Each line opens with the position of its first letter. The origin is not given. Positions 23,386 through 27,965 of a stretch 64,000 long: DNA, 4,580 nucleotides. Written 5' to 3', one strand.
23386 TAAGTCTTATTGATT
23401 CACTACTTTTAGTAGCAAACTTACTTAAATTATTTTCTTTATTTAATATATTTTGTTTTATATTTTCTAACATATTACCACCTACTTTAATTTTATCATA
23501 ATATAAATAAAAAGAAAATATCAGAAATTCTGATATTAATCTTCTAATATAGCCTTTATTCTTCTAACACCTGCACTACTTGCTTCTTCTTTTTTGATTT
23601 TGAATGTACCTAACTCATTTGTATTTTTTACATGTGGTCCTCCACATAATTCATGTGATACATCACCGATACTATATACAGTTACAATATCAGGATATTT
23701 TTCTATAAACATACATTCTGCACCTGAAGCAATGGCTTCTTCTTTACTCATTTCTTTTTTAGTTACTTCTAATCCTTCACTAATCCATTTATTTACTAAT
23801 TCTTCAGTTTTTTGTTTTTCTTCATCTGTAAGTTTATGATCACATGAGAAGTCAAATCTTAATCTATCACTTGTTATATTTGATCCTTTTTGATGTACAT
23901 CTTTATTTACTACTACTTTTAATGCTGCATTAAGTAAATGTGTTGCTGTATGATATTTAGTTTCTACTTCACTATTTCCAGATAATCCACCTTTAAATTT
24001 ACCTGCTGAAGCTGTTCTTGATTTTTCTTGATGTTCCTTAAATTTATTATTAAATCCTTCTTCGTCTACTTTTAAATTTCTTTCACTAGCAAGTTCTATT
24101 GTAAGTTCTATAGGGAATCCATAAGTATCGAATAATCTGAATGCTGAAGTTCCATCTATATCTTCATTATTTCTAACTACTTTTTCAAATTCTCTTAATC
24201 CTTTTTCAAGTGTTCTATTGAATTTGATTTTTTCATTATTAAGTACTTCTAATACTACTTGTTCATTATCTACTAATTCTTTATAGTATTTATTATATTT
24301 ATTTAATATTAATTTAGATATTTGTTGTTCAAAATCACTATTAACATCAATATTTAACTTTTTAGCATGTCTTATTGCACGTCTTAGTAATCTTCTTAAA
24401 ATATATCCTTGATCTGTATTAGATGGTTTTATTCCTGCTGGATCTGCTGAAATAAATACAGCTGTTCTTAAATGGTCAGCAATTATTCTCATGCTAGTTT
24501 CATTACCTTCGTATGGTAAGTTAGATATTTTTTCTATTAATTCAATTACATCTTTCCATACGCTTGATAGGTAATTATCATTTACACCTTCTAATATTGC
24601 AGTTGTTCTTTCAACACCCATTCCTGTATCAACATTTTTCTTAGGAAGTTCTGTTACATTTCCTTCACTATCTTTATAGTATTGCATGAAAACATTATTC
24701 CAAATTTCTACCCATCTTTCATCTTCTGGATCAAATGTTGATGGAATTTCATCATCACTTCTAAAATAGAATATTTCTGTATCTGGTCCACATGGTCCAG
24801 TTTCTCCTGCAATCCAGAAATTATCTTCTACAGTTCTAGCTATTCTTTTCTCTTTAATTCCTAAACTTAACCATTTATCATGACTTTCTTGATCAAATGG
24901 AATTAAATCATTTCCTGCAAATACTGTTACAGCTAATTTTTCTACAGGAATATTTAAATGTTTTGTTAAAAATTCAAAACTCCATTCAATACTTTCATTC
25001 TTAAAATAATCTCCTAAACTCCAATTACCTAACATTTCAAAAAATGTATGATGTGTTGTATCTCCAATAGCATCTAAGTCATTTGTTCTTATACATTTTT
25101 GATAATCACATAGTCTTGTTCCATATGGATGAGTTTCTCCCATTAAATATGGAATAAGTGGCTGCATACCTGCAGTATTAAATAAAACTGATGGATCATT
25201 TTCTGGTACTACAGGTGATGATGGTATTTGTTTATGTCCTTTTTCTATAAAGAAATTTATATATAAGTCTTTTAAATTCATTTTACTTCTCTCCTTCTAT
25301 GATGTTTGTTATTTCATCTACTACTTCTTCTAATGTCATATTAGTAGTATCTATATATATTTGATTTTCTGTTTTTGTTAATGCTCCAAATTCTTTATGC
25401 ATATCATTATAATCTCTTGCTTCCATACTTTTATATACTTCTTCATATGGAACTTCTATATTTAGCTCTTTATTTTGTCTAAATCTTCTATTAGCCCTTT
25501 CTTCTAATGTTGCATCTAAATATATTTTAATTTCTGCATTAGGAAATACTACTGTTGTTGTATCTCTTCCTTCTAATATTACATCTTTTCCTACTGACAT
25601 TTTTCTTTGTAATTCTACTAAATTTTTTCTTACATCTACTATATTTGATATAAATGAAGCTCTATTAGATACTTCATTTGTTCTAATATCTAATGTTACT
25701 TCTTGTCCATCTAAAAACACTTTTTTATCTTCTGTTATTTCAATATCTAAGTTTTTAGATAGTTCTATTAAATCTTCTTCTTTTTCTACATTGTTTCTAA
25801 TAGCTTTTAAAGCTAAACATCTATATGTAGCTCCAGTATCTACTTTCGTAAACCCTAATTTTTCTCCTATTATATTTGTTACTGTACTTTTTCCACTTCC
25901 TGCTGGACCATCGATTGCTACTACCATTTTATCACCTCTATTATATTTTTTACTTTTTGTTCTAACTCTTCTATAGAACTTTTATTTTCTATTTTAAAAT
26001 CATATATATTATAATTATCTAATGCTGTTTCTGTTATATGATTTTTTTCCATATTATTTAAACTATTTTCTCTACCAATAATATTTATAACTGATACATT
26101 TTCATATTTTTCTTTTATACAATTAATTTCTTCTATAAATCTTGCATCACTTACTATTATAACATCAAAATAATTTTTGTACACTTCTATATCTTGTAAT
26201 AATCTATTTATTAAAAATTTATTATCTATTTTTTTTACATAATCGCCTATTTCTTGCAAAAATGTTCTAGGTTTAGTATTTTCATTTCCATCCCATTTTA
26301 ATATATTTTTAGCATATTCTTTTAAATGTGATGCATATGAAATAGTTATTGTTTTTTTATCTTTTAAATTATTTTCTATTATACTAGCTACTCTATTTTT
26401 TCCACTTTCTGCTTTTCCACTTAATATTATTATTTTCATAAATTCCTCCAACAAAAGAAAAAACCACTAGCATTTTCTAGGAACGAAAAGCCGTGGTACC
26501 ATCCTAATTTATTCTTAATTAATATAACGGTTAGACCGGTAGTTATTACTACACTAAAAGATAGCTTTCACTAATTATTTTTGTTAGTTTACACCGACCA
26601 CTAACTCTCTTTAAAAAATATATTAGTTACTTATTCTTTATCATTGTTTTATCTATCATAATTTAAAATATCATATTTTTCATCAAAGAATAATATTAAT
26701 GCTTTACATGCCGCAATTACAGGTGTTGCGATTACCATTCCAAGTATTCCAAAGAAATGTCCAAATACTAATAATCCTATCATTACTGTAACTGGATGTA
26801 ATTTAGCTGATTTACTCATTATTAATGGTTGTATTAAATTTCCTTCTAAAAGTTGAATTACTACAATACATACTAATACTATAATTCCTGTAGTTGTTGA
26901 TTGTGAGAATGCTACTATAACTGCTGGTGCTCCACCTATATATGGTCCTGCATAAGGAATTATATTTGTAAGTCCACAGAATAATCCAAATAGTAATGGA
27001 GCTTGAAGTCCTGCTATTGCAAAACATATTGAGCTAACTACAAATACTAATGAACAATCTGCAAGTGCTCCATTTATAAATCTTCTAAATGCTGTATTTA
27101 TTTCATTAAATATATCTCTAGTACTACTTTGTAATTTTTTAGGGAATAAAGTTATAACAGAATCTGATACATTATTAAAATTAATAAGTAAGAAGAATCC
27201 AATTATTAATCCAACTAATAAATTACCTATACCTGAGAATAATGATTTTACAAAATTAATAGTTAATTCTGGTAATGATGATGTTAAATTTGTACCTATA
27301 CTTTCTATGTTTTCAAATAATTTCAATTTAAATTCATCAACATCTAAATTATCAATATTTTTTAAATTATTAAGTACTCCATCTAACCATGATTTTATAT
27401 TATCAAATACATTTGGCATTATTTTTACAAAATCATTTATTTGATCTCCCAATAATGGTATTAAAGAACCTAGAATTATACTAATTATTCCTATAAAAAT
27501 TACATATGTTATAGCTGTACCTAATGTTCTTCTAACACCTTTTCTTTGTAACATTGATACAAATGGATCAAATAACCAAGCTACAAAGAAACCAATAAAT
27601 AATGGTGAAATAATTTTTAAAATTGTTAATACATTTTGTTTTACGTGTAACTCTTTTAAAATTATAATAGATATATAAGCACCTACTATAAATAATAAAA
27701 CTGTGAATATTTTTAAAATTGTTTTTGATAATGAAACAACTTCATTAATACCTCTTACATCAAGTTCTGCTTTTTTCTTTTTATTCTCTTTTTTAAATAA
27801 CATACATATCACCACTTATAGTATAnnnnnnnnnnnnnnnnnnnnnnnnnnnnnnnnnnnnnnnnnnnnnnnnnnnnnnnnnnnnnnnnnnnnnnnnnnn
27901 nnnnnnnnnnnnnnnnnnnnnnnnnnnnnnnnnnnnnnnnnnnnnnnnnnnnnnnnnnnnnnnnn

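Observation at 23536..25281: AlaRS homolog of only 581 aa that ends right after the editing-domain CxxxH motif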

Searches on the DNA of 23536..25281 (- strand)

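Call 35: search_rna_families(sources=[L001, L002, L003, L004, L006, L036, L010, L009], threshold=gathering)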
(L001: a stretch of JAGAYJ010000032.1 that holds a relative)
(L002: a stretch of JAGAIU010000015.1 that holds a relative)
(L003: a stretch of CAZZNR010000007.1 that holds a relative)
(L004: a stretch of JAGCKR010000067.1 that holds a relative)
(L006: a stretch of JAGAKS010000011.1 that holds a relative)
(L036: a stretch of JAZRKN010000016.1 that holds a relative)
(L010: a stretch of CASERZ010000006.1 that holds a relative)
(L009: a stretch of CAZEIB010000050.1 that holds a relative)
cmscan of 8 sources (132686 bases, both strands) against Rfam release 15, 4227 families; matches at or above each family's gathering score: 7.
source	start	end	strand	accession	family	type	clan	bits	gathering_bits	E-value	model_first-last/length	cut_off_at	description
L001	20056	20174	+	RF00557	L10_leader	Cis-reg; leader;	-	81.6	44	4.1e-11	1-138/138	no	Ribosomal protein L10 leader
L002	19077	19150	-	RF00005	tRNA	Gene; tRNA;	CL00001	70.9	29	3.8e-13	1-71/71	no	tRNA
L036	13910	13983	-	RF00005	tRNA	Gene; tRNA;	CL00001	66.1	29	7.8e-12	1-71/71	no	tRNA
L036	13826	13898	-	RF00005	tRNA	Gene; tRNA;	CL00001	64.8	29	1.7e-11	1-71/71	no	tRNA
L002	4653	4802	-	RF00234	glmS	Cis-reg; riboswitch;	-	62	37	1.5e-11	1-167/167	no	glmS glucosamine-6-phosphate activated ribozyme aptamer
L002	18975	19057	-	RF00005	tRNA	Gene; tRNA;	CL00001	57.4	29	1.9e-09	1-71/71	no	tRNA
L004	9546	9627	+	RF00005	tRNA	Gene; tRNA;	CL00001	52.6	29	4.1e-08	1-71/71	no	tRNA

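Call 39: search_rna_families(source=L081, start=5000, end=6100, threshold=evalue, max_evalue=0.01, show_alignments=1)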
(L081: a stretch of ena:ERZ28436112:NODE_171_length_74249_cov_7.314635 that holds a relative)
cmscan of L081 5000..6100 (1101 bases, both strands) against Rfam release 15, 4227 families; matches with E-value up to 0.01: 1.
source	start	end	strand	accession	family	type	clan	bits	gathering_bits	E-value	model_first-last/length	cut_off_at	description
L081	5229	5407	+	RF00230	T-box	Cis-reg; leader;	-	81.3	93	8.7e-18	1-219/219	no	T-box leader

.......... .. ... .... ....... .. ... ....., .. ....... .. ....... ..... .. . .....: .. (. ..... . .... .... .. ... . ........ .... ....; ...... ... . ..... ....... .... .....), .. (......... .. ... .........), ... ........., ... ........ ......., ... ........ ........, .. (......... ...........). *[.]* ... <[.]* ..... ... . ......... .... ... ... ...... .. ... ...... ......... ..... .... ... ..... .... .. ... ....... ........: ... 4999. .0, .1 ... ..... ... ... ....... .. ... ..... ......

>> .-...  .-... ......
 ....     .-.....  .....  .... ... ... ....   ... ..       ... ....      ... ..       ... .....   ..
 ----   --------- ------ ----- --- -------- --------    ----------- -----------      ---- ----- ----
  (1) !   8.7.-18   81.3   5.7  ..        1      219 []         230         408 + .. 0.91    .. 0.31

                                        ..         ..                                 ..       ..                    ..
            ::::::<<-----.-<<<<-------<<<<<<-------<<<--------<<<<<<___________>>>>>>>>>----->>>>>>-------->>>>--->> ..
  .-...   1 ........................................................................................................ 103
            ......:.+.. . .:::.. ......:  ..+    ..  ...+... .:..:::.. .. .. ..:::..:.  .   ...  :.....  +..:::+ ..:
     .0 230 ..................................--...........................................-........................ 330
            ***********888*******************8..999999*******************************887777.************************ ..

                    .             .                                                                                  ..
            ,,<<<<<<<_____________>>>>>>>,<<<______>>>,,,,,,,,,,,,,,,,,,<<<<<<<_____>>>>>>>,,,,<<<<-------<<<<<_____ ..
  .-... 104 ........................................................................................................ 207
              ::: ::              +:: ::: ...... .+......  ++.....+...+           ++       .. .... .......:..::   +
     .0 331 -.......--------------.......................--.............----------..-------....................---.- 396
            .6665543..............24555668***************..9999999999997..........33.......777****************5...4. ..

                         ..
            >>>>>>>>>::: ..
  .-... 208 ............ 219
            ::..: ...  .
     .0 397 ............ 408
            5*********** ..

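Call 45: search_rna_families(sources=[L070, L065, L081], threshold=gathering)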
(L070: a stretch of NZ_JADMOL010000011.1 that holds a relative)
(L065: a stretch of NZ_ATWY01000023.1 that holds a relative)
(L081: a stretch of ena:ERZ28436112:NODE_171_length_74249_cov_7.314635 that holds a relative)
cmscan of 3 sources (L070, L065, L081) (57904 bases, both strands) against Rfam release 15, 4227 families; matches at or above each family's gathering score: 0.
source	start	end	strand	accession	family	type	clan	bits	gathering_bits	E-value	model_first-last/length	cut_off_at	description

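Call 67: search_rna_families(sources=[L001, L002, L003], threshold=evalue, max_evalue=0.001)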
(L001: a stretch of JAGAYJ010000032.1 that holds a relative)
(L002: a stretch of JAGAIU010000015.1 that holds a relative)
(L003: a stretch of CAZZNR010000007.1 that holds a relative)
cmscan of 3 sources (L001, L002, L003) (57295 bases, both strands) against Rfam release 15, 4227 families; matches with E-value up to 0.001: 4.
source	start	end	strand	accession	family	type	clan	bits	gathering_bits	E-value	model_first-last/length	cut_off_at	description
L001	20056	20174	+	RF00557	L10_leader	Cis-reg; leader;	-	81.6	44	1.8e-11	1-138/138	no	Ribosomal protein L10 leader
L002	19077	19150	-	RF00005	tRNA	Gene; tRNA;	CL00001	70.9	29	1.6e-13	1-71/71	no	tRNA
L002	4653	4802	-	RF00234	glmS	Cis-reg; riboswitch;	-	62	37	6.4e-12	1-167/167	no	glmS glucosamine-6-phosphate activated ribozyme aptamer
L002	18975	19057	-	RF00005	tRNA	Gene; tRNA;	CL00001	57.4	29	8.1e-10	1-71/71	no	tRNA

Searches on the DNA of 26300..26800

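Call 33: search_rna_families(source=window, start=26300, end=26800, threshold=gathering, show_alignments=1)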
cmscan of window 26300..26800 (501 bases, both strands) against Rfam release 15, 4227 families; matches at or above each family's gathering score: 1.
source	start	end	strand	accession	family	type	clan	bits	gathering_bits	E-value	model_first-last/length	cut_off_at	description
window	26476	26653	-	RF00230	T-box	Cis-reg; leader;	-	101.2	93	2.9e-23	1-219/219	no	T-box leader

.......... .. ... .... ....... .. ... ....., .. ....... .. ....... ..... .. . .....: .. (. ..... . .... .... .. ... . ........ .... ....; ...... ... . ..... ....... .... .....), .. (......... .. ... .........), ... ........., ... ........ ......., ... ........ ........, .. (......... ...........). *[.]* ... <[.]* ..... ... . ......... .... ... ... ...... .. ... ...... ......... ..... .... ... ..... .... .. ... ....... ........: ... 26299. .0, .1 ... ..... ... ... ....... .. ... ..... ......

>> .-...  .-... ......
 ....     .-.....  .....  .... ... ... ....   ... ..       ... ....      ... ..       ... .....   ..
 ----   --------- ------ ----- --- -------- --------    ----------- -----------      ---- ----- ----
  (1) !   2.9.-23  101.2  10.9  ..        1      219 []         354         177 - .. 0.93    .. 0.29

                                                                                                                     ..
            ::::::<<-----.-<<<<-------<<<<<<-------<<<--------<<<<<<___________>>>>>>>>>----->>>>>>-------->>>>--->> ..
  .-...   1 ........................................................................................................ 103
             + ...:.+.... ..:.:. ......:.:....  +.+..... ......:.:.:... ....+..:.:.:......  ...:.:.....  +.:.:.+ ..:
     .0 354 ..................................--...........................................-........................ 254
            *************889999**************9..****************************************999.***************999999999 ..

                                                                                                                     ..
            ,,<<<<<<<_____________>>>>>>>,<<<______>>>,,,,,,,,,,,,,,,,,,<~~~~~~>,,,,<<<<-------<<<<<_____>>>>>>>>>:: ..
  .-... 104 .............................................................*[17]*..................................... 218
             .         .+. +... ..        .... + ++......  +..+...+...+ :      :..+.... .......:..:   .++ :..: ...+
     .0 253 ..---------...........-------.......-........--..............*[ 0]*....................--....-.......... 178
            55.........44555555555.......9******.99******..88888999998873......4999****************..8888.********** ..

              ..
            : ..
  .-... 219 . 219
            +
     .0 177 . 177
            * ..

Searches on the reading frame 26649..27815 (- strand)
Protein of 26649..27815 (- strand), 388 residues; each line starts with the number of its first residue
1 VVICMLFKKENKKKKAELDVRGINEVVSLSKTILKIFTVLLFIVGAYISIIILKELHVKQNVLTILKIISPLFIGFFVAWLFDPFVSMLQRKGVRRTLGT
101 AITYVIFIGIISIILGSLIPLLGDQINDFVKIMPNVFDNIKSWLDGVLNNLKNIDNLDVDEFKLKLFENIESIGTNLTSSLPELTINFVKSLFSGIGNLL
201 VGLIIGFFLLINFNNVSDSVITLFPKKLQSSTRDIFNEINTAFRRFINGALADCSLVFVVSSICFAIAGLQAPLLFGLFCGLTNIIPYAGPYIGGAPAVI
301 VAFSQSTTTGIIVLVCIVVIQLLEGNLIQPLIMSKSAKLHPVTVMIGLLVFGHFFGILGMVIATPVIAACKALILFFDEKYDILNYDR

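Call 42: search_protein_families(library=pfam, proteins=[window:26649-27815:-], max_evalue=0.0001)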
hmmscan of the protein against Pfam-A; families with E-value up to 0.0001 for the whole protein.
window:26649-27815:- (388 aa): 1 family
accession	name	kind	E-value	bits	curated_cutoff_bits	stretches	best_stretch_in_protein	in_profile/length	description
PF01594.21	AI-2E_transport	-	1.8e-64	218.4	34.3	1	39-374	4-323/327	AI-2E family transporter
